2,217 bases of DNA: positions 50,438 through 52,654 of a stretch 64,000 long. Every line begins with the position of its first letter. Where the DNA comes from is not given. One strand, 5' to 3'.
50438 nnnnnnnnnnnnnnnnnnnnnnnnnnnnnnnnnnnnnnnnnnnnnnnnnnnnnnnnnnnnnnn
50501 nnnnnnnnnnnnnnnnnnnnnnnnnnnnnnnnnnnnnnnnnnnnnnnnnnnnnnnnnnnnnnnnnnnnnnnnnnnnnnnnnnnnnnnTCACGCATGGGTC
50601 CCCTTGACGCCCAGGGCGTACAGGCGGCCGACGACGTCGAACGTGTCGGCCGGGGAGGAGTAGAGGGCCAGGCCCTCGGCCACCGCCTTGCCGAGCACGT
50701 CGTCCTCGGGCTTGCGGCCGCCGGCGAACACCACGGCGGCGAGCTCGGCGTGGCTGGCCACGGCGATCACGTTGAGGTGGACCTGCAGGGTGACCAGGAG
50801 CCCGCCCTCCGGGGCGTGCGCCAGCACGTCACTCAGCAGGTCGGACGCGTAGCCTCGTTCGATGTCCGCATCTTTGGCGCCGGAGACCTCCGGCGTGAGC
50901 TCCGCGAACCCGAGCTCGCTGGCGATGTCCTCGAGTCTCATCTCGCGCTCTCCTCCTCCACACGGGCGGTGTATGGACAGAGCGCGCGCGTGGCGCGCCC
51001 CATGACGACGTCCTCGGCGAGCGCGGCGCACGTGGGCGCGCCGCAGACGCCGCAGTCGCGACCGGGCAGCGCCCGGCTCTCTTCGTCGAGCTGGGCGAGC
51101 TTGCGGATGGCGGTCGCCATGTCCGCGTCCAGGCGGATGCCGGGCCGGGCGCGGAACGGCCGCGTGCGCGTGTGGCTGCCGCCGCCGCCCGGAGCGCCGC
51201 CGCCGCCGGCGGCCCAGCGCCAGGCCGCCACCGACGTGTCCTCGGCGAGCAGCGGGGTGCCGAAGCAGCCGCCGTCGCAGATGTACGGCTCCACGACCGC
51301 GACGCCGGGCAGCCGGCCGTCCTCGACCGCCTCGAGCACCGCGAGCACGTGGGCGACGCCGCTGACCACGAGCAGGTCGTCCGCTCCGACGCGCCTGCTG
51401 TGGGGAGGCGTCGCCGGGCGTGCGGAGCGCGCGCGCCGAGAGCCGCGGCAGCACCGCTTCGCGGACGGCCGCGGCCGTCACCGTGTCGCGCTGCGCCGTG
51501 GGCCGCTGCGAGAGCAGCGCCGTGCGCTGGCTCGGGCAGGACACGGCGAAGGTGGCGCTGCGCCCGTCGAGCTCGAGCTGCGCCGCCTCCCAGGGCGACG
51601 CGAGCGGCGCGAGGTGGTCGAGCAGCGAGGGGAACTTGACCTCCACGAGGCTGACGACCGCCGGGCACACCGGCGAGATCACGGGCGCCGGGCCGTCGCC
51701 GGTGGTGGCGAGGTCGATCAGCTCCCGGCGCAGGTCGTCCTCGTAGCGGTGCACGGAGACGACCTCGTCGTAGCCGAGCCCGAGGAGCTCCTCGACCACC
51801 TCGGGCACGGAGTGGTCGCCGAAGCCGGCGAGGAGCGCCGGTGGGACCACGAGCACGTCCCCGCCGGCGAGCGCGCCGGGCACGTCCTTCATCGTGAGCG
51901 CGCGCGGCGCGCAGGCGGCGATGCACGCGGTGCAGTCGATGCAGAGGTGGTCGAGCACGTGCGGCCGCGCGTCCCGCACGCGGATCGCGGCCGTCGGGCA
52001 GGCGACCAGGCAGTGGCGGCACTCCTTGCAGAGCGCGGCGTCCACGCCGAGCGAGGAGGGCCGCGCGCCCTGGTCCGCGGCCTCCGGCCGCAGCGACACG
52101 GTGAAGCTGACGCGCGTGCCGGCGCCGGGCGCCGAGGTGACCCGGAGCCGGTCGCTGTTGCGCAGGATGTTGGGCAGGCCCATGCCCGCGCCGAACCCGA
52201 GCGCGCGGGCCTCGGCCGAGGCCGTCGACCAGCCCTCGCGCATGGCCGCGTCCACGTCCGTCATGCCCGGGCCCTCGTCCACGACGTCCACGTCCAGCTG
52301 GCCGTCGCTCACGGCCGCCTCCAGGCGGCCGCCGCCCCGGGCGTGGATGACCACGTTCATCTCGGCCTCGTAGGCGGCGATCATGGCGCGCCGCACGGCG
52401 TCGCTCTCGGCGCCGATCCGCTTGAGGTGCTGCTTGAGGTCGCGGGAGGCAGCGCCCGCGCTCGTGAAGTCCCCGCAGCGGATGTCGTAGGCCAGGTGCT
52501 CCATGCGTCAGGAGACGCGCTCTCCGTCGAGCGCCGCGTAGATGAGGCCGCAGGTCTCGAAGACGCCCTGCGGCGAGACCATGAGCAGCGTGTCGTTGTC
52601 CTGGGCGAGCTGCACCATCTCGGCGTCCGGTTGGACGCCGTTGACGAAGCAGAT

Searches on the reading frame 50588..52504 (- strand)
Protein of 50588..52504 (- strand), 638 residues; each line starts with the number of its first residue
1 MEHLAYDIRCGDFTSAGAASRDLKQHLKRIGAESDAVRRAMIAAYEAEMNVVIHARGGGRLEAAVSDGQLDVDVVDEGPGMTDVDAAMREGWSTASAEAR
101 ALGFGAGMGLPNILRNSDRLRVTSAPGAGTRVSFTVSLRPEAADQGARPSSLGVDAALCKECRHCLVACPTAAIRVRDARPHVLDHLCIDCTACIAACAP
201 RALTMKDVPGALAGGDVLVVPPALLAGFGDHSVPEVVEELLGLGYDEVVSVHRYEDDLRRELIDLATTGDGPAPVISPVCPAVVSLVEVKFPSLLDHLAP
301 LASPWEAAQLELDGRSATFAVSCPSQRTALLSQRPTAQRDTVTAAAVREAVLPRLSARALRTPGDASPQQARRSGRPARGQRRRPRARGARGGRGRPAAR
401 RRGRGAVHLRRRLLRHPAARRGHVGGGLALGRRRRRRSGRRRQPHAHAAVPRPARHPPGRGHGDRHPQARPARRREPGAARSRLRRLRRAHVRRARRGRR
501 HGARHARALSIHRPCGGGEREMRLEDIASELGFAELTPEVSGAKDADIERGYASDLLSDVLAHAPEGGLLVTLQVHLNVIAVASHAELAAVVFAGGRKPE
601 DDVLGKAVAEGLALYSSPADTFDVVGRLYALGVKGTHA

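Call 6: search_protein_families(library=pfam, proteins=[window:50588-52504:-], max_evalue=10)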
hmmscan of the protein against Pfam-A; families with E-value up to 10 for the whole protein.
window:50588-52504:- (638 aa): 18 families
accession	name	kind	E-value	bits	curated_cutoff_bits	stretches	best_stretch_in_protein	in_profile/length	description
PF13581.12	HATPase_c_2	-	1.4e-08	35.2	27.4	1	16-134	8-125/127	Histidine kinase-like ATPase domain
PF02518.31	HATPase_c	-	2.1e-07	31.8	26.4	1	46-139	12-110/111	Histidine kinase-, DNA gyrase B-, and HSP90-like ATPase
PF12837.12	Fer4_6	-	4.4e-07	30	25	2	154-174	4-24/24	4Fe-4S binding domain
PF13237.11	Fer4_10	-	8.6e-07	29.2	25.5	1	154-198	4-52/53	4Fe-4S dicluster domain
PF12838.12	Fer4_7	-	1.3e-06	29.2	27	2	188-208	2-22/52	4Fe-4S dicluster domain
PF02906.19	Fe_hyd_lg_C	-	9.2e-06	25.9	22.1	1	222-307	9-104/245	Iron only hydrogenase large subunit, C-terminal domain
PF13187.11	Fer4_9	-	7.6e-05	23.1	27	1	159-200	2-49/52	4Fe-4S dicluster domain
PF13484.11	Fer4_16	-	9.1e-05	23.6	30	2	159-177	2-20/66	4Fe-4S double cluster binding domain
PF13746.11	Fer4_18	-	0.00055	20.5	27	1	155-199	57-96/114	4Fe-4S dicluster domain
PF14697.11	Fer4_21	-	0.00073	20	35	1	154-204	3-58/59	4Fe-4S dicluster domain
PF13183.11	Fer4_8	-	0.00091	20.2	27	2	157-171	52-66/68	4Fe-4S dicluster domain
PF00037.32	Fer4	-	0.00093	19.4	21.1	2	154-175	3-24/24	4Fe-4S binding domain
PF12797.12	Fer4_2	-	0.0012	19.2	24.5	2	154-171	5-22/22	4Fe-4S binding domain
PF07085.17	DRTGG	-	0.0012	19.1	25.2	1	578-628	52-102/105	DRTGG domain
PF13534.11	Fer4_17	-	0.053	14.5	22.2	1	156-171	43-58/61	4Fe-4S dicluster domain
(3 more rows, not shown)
